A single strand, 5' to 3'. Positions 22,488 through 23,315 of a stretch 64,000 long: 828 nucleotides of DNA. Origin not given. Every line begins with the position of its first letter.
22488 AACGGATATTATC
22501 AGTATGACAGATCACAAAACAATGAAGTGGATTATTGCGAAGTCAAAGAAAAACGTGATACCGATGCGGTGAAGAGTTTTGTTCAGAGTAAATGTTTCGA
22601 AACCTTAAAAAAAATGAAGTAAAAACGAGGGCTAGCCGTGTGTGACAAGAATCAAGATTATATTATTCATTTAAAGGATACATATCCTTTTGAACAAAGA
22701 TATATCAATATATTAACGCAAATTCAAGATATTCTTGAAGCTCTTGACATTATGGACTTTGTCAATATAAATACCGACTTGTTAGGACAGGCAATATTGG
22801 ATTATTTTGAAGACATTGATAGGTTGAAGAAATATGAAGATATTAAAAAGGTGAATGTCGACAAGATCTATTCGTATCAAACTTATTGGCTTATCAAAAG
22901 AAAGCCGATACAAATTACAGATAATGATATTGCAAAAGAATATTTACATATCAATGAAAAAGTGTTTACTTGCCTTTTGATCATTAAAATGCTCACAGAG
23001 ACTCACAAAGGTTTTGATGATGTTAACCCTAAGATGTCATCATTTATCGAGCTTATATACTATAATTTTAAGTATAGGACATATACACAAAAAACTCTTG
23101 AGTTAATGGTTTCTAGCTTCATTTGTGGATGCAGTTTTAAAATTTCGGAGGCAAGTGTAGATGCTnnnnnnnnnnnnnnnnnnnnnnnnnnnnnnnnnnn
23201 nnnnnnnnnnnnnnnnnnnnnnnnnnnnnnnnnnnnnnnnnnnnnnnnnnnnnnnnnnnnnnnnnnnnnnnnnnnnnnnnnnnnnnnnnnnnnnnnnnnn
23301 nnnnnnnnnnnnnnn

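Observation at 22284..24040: Three-gene operon ending in a stand-alone RelA/SpoT synthetase (toxSAS-like), driven by two tandem consensus promoters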

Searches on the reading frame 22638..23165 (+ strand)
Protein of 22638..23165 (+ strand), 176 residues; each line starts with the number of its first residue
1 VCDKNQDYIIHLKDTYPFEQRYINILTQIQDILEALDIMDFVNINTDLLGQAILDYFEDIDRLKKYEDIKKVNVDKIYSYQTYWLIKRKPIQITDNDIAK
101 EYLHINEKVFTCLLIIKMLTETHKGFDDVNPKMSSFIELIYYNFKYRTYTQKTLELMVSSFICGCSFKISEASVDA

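Call 3: search_protein_families(library=pfam, proteins=[window:22638-23165:+], max_evalue=0.1)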
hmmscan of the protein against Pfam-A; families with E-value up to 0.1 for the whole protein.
window:22638-23165:+ (176 aa): 0 families

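Call 4: search_protein_families(library=padloc, proteins=[window:22638-23165:+], max_evalue=0.1)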
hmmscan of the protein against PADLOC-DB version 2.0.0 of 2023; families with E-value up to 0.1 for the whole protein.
window:22638-23165:+ (176 aa): 0 families

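Call 5: search_protein_families(library=ncbifam, proteins=[window:22638-23165:+], max_evalue=0.1)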
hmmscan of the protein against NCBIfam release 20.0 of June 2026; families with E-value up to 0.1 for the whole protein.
window:22638-23165:+ (176 aa): 0 families

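Call 10: search_solved_structures(query=window:22638-23165:+, max_evalue=10)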
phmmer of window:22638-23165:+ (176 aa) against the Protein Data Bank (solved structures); distinct sequences matched with E-value up to 10: 1.
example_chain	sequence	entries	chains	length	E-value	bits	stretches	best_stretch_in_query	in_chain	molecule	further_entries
9ryj_1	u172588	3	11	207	0.18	15.2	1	22-71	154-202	Riboflavin synthase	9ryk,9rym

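Call 13: find_homologous_proteins(query=window:22638-23165:+)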
Query window:22638-23165:+ (176 aa): 97 proteins with E <= 0.001 among 114 candidates.
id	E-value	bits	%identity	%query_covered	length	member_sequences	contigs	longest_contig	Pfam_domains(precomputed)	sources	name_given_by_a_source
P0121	8.8e-111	386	100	100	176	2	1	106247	-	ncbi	-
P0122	2.8e-74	267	70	95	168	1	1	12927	-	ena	-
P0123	8.6e-73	262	67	99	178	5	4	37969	-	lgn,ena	-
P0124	3.9e-72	260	66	99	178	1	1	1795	-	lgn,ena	-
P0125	6.9e-72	259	71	95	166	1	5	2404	-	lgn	-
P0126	1.0e-71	258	66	98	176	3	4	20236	-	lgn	-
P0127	6.0e-68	246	64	94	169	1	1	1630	-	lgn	-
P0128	2.2e-67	244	64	95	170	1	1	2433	-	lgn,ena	-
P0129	2.5e-67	244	69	91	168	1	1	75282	-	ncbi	-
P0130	3.1e-67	244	66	94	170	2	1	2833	-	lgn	-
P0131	3.8e-66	240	65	94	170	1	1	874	-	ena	-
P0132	3.3e-65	237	64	92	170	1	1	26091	-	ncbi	-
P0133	1.3e-64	235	62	93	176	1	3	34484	-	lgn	-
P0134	1.4e-64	235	64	91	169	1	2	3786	-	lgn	-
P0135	1.2e-63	232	57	98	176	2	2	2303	-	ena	-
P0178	4.0e-55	204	54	95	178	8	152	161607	-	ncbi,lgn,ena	-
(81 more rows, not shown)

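Call 15: find_encoding_contigs(protein=P0121, flank=10000, max_places=3)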
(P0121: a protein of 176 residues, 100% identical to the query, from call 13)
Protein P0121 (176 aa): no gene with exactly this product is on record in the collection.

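Call 31: find_encoding_contigs(protein=P0123, flank=8000, max_places=3)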
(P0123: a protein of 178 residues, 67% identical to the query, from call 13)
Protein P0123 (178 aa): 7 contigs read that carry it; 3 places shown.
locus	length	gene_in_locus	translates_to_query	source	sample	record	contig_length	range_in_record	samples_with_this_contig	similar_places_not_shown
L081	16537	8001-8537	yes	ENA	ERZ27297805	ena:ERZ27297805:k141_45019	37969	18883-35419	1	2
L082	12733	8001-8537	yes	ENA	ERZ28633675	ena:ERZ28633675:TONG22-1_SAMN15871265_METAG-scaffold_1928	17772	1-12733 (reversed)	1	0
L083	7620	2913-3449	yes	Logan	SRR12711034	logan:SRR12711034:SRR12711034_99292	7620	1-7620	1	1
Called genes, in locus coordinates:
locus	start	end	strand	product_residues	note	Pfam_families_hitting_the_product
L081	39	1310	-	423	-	PF00239:Resolvase, PF07508:Recombinase, PF13408:Zn_ribbon_recom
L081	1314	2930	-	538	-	PF00239:Resolvase, PF07508:Recombinase, PF13408:Zn_ribbon_recom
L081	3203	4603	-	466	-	PF03432:Relaxase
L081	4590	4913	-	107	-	PF21983:NikA-like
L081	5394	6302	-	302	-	PF03796:DnaB_C (faint), PF06745:ATPase (faint), PF13481:AAA_25, PF13401:AAA_22 (faint), PF20720:nSTAND3 (faint)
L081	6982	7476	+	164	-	PF04542:Sigma70_r2 (weak)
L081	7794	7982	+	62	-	-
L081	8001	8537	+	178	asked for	-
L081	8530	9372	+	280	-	PF04607:RelA_SpoT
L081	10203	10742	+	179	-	-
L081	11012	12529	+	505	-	PF26182:Ig_NUP210_5th (faint), PF21764:Invasin_D4 (faint), PF02368:Big_2, PF26918:Ig_Eae (weak)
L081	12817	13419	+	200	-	-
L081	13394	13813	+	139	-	-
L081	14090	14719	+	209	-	-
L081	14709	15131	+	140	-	-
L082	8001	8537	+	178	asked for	-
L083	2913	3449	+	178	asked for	-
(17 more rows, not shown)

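Call 32: find_encoding_contigs(protein=P0129, flank=8000, max_places=2)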
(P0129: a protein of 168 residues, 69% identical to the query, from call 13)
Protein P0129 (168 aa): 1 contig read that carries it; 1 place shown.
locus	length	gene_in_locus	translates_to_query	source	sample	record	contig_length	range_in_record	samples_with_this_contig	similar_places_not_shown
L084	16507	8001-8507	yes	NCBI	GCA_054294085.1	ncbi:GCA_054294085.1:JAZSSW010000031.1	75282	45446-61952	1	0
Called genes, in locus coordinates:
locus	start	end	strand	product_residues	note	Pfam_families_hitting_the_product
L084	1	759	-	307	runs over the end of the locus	-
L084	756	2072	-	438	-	PF00437:T2SSE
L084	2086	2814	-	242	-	-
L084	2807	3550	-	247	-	PF16976:RcpC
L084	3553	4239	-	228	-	PF01478:Peptidase_A24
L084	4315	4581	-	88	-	PF19629:DUF6133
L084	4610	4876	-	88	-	PF19629:DUF6133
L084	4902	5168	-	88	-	PF19629:DUF6133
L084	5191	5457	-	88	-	PF19629:DUF6133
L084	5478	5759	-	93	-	PF04026:SpoVG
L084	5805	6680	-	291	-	PF02195:ParB_N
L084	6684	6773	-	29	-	-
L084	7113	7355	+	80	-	-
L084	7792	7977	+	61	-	-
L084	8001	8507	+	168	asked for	-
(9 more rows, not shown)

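Call 33: find_encoding_contigs(protein=P0178, flank=8000, max_places=4)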
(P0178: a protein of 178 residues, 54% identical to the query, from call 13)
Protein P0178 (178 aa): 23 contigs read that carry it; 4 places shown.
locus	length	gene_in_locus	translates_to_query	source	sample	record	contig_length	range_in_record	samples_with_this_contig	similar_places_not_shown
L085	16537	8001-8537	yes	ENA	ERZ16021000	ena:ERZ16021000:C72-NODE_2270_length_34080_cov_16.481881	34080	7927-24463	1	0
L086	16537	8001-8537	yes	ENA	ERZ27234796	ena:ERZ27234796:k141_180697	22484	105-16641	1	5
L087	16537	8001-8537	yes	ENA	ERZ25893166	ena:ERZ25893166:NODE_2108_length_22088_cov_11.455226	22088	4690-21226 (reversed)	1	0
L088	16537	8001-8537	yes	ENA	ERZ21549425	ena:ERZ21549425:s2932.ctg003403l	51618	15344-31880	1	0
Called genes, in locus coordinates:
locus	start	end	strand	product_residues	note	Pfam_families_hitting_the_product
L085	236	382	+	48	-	-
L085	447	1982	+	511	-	PF00239:Resolvase, PF07508:Recombinase, PF13408:Zn_ribbon_recom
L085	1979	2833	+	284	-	PF07508:Recombinase (weak)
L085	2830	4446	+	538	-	PF00239:Resolvase, PF07508:Recombinase, PF13408:Zn_ribbon_recom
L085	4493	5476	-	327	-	PF07751:Abi_2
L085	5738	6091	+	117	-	-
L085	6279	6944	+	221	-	-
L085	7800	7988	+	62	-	-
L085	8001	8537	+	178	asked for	-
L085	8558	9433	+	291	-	PF04607:RelA_SpoT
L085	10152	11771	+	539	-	-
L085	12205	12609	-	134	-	-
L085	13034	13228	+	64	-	PF02597:ThiS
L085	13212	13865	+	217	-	PF00899:ThiF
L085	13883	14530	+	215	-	PF01613:Flavin_Reduct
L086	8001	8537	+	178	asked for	-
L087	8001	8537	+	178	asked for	-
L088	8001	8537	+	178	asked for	-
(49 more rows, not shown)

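Call 34: predict_structure(alignment_id=A2)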
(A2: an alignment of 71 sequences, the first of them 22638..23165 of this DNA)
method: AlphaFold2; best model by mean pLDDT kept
length: 176 residues; sequences in the alignment: 71
mean_pLDDT: 90.1   pTM: 0.85
mean pLDDT of the five models: 90.1, 89.7, 89.6, 88.7, 88.5
residues with pLDDT >= 90: 127; 70-90: 34; 50-70: 12; < 50: 3
segments of 3 or more residues with pLDDT < 50: none
pLDDT, mean of each block of 10 residues (from residue 1): 72 91 98 98 98 94 81 77 98 96 97 95 89 95 96 94 84 54
secondary structure, 60 per line:
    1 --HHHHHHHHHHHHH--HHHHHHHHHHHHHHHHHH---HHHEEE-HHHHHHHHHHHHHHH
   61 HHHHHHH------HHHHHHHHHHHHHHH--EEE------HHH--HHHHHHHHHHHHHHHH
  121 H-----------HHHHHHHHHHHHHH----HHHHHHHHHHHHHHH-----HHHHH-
elements in order: H3-15 H18-35 E42-44 H46-67 H74-88 E91-93 H105-121 H133-146 H151-165 H171-175

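Call 36: fold_search(model_id=the predicted structure, library=pdb)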
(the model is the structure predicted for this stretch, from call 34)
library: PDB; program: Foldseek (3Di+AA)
matches with E <= 10: 76; with E <= 0.001: 0
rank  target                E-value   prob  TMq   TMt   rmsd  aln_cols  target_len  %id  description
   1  7tmq_E                1.6e+00  0.10  0.20  0.08  12.8       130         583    6  V1 complex lacking subunit C from Saccharomyces cerevisiae, State 3 (released 2022-04-06)
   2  6ux8_A                2.0e+00  0.05  0.16  0.18  16.4       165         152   12  Structure of monobody 33 MLKL N-terminal domain complex (released 2020-04-01)
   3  7tmm_E                2.1e+00  0.08  0.20  0.09  12.7       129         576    6  Complete V1 Complex from Saccharomyces cerevisiae (released 2022-04-06)
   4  8qae_C                2.2e+00  0.05  0.14  0.21  13.1       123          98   10  X-ray crystal structure of a de novo designed single-chain antiparallel 6-helix alpha-helical barrel, sc-apCC-6-SLLA (released 2024-07-03)
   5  3lw8_E                2.7e+00  0.05  0.15  0.15  15.0       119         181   14  Shigella IpgB2 in complex with human RhoA, GDP and Mg2+ (complex A) (released 2010-03-31)
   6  9fvs                  2.7e+00  0.03  0.14  0.13  17.0       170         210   11  Crystal structure of Heme-Oxygenase mutant G139A from Corynebacterium diphtheriae complexed with Cobalt-porphyrine (HumO (released 2024-10-16)
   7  8tm9_A                2.9e+00  0.05  0.20  0.17  14.5       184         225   14  Computationally designed tunable C2 symmetric tandem repeat homodimer, D_3_633_8x bound to peptide (released 2024-12-11)
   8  1wnw_A                3.0e+00  0.03  0.17  0.15  17.6       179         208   12  D136N mutant of Heme Oxygenase from Corynebacterium diphtheriae (HmuO) (released 2004-11-09)
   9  6wlz_A                3.6e+00  0.06  0.20  0.08  13.5       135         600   10  The V1 region of human V-ATPase in state 1 (focused refinement) (released 2020-11-11)
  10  4u1c_A                3.8e+00  0.02  0.16  0.11  14.5       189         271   12  Crystal structure of the eIF3a/eIF3c PCI-domain heterodimer (released 2014-09-10)
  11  6nsr_E                4.0e+00  0.07  0.24  0.25   9.5       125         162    8  TetR family transcriptional regulator CifR C99T-C181R cysteine mutant complexed with 26bp double-strand operator DNA a (released 2020-01-29)
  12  9rcq_A                4.0e+00  0.04  0.15  0.05  13.3       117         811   12  1,2-propanediol dehydratase with no ligand additives (released 2025-06-11)
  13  8iyj_U4               4.0e+00  0.03  0.16  0.14  22.4       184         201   11  Cryo-EM structure of the 48-nm repeat doublet microtubule from mouse sperm (released 2023-07-05)
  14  9rcp_C                4.0e+00  0.02  0.15  0.05  17.4       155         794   12  1,2-propanediol dehydratase with 0.1 % 1,3-propanediol additive (released 2025-06-11)
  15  9kq0_C                4.2e+00  0.02  0.15  0.12  28.6       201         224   13  Structure of TolQRA complex at pH 8.0 from E.coli (released 2026-03-04)
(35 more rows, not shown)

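Call 39: fold_search(model_id=the predicted structure, library=viral)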
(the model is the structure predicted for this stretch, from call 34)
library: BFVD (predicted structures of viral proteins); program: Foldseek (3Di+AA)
matches with E <= 10: 101; with E <= 0.001: 0
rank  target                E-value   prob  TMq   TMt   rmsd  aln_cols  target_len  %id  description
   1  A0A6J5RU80            1.2e+00  0.14  0.23  0.12  13.4       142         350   10  Uncharacterized protein [uncultured Caudovirales phage]
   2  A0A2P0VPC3            1.2e+00  0.04  0.13  0.07  15.3       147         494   17  Protein kinase domain-containing protein [Tetraselmis virus 1]
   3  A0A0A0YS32            1.5e+00  0.07  0.21  0.18  27.0       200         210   11  Uncharacterized protein [Erwinia phage phiEa2809]
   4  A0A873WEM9            1.7e+00  0.09  0.17  0.13  18.5        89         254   11  (no name in the UniProt tables at hand)
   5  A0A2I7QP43            2.1e+00  0.13  0.22  0.07  13.7       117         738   11  (no name in the UniProt tables at hand)
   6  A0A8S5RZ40            2.1e+00  0.06  0.21  0.24  15.9       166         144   11  Uncharacterized protein [Myoviridae sp. ctNQV2]
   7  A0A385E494            2.1e+00  0.06  0.16  0.13  17.4       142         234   11  (no name in the UniProt tables at hand)
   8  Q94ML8                2.4e+00  0.05  0.18  0.17  17.3       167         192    8  Nucleocapsid protein P8 [Pseudomonas phage phi12]
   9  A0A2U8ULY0            2.5e+00  0.09  0.21  0.31  11.3        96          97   12  (no name in the UniProt tables at hand)
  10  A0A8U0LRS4            2.7e+00  0.04  0.16  0.19  18.4       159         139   14  (no name in the UniProt tables at hand)
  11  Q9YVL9                3.0e+00  0.06  0.21  0.21  13.1       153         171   14  Uncharacterized protein [Melanoplus sanguinipes entomopoxvirus]
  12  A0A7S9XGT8            3.0e+00  0.04  0.18  0.19  19.9       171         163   13  (no name in the UniProt tables at hand)
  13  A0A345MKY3            3.3e+00  0.06  0.27  0.27  13.1       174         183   13  (no name in the UniProt tables at hand)
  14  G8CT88                3.3e+00  0.03  0.14  0.15  19.7       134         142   10  (no name in the UniProt tables at hand)
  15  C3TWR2                3.3e+00  0.02  0.15  0.07  18.7       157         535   13  Hoar [Euproctis pseudoconspersa nucleopolyhedrovirus]
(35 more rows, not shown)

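Call 50: search_protein_representatives(alignment_id=A2)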
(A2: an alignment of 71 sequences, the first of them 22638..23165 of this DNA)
Query: 71 sequences, 175 profile positions. Proteins with E-value up to 0.001 (for the whole library): 768; up to 1e-10: 394; up to 1e-30: 61. The best 150 are listed.
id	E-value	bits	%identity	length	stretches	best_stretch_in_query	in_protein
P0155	2.2e-81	288.0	-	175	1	2-172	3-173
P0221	7.9e-56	204.8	-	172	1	5-168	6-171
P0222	1.1e-54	201.1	-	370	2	11-168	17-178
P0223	2.5e-53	196.6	-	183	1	7-171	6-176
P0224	5.2e-50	185.9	-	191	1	10-163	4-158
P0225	7.8e-50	185.3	-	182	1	14-172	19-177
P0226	1.2e-49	184.7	-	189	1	18-171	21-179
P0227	2.1e-49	183.9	-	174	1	14-168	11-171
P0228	1.1e-48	181.5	-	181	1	6-172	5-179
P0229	2.1e-48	180.7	-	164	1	19-170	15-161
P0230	5.6e-47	176.0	-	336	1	16-169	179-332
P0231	2.2e-46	174.1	-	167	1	19-169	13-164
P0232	4.8e-44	166.4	-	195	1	5-168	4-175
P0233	6.8e-44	165.9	-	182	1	19-170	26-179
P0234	1.8e-43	164.6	-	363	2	18-170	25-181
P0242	1.2e-38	148.9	-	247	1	8-170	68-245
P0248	2.0e-36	141.6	-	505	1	15-171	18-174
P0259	1.0e-34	136.1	-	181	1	17-171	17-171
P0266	1.5e-33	132.3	-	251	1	19-169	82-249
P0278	2.0e-31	125.3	-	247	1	15-171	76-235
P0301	2.2e-29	118.7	-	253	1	12-170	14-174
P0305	8.1e-29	116.8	-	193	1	9-169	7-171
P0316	4.8e-28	114.3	-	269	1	18-165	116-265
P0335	8.0e-27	110.4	-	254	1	19-169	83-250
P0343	3.9e-26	108.1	-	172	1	12-166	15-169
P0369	9.8e-25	103.6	-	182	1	17-168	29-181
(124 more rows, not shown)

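Call 51: search_protein_families(library=pfam, proteins=[P0222, P0230, P0234, P0242, P0248, P0266, P0278, P0316, P0301, P0335], max_evalue=0.01)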
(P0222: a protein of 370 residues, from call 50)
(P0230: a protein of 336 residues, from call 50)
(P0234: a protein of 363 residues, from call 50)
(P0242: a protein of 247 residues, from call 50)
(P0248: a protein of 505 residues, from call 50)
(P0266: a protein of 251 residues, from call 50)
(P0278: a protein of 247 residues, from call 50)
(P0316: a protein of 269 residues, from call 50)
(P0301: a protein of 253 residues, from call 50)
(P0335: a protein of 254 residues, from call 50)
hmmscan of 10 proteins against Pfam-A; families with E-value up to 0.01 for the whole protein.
P0222 (370 aa): 1 family
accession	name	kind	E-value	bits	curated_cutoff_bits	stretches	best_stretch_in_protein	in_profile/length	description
PF21922.1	PBP_dimer_2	-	0.0045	17.6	27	0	105-153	19-66/83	Penicillin binding protein A dimerisation domain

P0230 (336 aa): 0 families

P0234 (363 aa): 0 families

P0242 (247 aa): 0 families

P0248 (505 aa): 1 family
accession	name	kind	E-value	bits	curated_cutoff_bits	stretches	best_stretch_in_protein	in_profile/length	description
PF13289.12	SIR2_2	-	4e-19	69.5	24.5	1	341-437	2-97/141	SIR2-like domain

P0266 (251 aa): 0 families

P0278 (247 aa): 0 families

P0316 (269 aa): 1 family
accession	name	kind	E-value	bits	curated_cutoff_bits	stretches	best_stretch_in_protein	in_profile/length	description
PF13522.11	GATase_6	-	2.4e-08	34.5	27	1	67-116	11-61/130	Glutamine amidotransferase domain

P0301 (253 aa): 0 families

P0335 (254 aa): 0 families

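Call 52: find_encoding_contigs(protein=P0248, flank=6000, max_places=3)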
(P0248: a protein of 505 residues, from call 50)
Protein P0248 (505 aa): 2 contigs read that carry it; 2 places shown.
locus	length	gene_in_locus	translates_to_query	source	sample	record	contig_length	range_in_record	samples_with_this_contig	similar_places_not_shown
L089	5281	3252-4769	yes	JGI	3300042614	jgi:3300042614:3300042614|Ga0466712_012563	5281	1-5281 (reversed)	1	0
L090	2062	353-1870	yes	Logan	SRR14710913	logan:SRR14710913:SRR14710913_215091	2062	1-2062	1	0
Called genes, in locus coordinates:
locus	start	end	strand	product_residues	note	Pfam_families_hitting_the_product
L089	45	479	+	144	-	PF00691:OmpA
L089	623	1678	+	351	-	PF14326:DUF4384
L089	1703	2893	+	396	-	PF00656:Peptidase_C14, PF07603:Lcl_C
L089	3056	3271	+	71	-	-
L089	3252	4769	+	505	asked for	PF13289:SIR2_2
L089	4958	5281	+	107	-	PF01909:NTP_transf_2, PF18765:Polbeta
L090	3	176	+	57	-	?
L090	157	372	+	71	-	-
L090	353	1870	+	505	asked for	PF13289:SIR2_2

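Call 61: find_related_loci(query=A5, collection=viral_contigs, flank=5000)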
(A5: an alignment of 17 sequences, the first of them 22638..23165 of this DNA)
Query A5 (176 aa) in viral_contigs; peptide patterns used: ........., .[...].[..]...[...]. (x = any residue, [..] = any of these).
31 stretches matched a pattern; 4 encode a relative of the query (tblastn E <= 1e-3); 4 distinct loci.
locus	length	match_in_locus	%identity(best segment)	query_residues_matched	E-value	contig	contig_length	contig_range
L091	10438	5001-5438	38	20-165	2e-30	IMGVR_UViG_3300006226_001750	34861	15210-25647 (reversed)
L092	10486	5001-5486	30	20-175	9e-21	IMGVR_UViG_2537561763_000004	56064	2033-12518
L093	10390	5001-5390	28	44-167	1e-14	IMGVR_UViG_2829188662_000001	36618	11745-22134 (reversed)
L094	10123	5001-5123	41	53-96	5e-5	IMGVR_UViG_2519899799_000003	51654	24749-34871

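Call 62: find_related_loci(query=A5, collection=metagenome_contigs, flank=5000)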
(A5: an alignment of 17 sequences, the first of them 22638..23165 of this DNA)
Query A5 (176 aa) in metagenome_contigs; peptide patterns used: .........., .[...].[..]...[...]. (x = any residue, [..] = any of these).
600 stretches matched a pattern (row limit reached: there are more); 459 encode a relative of the query (tblastn E <= 1e-3); the best 80 are kept; 80 distinct loci.
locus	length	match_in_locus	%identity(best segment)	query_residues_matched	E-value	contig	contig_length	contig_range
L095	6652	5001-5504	57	1-167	9e-62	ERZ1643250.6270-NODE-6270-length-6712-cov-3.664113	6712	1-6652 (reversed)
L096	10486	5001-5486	52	12-173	6e-54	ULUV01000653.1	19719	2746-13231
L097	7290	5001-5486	52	4-165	8e-54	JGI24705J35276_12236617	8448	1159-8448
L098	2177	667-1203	46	1-175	6e-50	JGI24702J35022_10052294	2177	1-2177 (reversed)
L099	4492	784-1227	48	21-165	6e-39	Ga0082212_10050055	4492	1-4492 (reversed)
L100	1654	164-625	44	13-165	1e-37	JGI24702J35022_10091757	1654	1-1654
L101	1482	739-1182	43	21-165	2e-37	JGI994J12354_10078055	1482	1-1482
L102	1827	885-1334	40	21-166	3e-34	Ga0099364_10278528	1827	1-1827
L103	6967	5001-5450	42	14-169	6e-34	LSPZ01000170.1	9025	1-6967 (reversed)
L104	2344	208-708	35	3-165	5e-34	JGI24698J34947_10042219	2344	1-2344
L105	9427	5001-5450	42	20-170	2e-33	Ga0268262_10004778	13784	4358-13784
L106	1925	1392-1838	37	21-165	1e-32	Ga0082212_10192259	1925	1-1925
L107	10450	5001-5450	38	21-166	2e-32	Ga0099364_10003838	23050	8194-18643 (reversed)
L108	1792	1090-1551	40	14-167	1e-32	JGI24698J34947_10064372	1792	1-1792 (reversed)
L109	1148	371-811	43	20-167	3e-33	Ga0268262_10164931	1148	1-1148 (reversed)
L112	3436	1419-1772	46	53-166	9e-32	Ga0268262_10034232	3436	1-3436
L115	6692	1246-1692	41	20-168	3e-31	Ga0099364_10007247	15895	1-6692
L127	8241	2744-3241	36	18-170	4e-30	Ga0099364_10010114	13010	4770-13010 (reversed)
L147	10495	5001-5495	35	18-169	1e-27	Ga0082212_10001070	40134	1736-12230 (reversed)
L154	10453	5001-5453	38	20-163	4e-27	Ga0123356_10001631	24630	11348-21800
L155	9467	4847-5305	35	20-170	1e-26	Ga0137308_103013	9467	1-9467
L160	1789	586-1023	36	21-167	1e-26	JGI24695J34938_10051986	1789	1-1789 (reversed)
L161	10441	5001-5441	36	17-164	1e-26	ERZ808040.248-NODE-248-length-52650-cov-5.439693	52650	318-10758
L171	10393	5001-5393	37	40-168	3e-25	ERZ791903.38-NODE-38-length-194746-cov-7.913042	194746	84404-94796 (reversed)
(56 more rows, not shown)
